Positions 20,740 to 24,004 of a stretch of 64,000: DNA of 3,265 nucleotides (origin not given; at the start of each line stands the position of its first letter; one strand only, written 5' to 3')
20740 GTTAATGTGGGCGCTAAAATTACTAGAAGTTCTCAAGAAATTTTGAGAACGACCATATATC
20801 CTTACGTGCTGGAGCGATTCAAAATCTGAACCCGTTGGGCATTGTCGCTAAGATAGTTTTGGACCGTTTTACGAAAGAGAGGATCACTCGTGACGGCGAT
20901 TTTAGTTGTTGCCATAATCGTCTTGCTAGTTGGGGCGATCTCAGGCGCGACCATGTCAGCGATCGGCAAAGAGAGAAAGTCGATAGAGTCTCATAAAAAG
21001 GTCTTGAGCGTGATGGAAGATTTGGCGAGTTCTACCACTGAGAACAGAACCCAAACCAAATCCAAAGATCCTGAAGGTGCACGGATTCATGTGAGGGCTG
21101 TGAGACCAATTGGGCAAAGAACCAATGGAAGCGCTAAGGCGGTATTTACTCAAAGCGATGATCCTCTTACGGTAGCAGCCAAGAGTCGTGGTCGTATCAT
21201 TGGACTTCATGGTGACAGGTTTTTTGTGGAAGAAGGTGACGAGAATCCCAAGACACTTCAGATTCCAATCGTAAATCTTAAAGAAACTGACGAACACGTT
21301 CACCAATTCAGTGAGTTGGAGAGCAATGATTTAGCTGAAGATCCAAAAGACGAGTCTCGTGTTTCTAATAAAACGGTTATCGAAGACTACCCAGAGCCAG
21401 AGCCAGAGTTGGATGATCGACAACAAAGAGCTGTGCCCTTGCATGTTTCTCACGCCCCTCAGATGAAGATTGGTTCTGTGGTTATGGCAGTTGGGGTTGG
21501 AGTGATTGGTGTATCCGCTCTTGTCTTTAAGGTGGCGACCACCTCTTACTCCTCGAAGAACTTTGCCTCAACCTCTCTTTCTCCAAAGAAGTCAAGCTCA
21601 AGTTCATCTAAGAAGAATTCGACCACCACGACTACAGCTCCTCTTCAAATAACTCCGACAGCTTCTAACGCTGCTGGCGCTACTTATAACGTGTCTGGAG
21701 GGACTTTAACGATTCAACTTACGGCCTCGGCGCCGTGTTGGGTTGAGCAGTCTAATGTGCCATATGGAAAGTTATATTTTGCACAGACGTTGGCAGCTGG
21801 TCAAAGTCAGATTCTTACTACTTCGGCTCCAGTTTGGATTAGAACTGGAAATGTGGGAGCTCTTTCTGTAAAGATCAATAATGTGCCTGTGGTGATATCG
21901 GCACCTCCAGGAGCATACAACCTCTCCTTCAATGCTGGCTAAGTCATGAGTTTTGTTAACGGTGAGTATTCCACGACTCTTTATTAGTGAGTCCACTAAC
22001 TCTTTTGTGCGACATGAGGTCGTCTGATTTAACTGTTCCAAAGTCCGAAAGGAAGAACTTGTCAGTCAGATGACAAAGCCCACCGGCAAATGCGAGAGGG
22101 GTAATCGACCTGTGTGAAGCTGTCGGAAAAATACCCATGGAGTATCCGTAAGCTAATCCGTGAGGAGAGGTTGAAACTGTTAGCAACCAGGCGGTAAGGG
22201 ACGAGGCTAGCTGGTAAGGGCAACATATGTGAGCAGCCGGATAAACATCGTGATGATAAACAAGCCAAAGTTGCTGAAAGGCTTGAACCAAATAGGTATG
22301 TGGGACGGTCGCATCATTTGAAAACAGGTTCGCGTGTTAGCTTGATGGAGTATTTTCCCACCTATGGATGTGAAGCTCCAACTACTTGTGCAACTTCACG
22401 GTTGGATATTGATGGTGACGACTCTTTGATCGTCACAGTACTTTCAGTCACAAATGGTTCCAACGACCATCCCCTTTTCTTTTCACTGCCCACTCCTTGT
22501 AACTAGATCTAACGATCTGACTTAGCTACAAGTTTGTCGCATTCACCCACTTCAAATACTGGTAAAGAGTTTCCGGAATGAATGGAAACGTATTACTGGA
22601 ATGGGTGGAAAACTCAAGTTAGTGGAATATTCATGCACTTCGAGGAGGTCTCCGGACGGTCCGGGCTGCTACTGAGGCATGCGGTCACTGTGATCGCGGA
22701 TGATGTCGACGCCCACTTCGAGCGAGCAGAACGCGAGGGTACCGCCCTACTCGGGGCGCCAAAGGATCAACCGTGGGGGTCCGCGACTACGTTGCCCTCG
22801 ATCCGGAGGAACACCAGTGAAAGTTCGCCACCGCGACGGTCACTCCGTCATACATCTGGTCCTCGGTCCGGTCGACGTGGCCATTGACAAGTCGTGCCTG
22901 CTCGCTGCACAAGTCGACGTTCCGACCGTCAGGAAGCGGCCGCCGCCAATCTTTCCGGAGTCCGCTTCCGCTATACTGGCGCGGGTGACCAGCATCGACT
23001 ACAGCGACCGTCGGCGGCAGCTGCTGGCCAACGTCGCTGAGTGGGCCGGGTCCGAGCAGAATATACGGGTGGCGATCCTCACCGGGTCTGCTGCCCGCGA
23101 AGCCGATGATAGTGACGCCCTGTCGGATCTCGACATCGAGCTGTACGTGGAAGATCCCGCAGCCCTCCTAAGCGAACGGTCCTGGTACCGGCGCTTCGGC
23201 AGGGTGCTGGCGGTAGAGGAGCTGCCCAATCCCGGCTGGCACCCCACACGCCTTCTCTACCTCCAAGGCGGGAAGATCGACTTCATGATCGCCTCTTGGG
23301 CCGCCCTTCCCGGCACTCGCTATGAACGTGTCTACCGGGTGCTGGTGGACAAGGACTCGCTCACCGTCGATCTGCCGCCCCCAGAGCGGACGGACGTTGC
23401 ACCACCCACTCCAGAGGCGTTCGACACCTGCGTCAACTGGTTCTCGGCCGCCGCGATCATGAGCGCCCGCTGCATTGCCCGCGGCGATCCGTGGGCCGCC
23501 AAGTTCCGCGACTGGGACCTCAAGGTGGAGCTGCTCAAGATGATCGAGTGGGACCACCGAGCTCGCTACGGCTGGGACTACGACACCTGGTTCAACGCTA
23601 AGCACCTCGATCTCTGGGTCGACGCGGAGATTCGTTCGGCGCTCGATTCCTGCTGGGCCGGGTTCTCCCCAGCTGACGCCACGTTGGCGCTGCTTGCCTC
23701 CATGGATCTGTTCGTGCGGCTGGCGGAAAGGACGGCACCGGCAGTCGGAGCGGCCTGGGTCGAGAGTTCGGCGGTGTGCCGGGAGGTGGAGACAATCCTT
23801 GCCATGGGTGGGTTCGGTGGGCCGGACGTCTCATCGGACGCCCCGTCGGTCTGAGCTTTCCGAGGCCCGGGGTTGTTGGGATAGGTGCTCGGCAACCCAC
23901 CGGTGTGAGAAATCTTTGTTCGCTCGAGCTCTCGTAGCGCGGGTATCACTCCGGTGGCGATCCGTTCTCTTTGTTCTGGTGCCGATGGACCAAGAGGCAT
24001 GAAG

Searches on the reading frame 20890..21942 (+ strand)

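Call 80: search_protein_families(library=pfam, proteins=[window:20890-21942:+], max_evalue=0.001)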
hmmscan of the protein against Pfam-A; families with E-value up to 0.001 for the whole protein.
window:20890-21942:+ (350 aa): 1 family
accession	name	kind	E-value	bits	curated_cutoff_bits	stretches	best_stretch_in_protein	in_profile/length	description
PF13464.11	RodZ_C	-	3.7e-12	46.4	23.9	1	276-340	1-64/72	RodZ C-terminal domain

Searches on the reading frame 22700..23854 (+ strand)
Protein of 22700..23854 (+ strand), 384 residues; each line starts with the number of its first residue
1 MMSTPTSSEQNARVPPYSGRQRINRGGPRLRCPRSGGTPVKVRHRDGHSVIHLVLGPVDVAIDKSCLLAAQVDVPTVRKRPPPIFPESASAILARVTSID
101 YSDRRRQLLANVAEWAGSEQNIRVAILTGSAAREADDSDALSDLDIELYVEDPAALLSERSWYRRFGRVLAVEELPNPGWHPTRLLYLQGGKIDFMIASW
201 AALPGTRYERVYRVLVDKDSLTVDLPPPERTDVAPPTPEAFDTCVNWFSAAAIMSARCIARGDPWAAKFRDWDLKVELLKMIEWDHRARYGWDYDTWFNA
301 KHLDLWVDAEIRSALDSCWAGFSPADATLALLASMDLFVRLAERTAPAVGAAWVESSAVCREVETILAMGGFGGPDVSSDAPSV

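Call 80: search_protein_families(library=pfam, proteins=[window:22700-23854:+], max_evalue=0.001)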
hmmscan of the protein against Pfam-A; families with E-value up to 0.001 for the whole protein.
window:22700-23854:+ (384 aa): 1 family
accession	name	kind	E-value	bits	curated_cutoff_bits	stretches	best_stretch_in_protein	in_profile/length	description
PF04439.18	Adenyl_transf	-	4.3e-38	131.5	22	1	106-352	5-263/279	Streptomycin adenylyltransferase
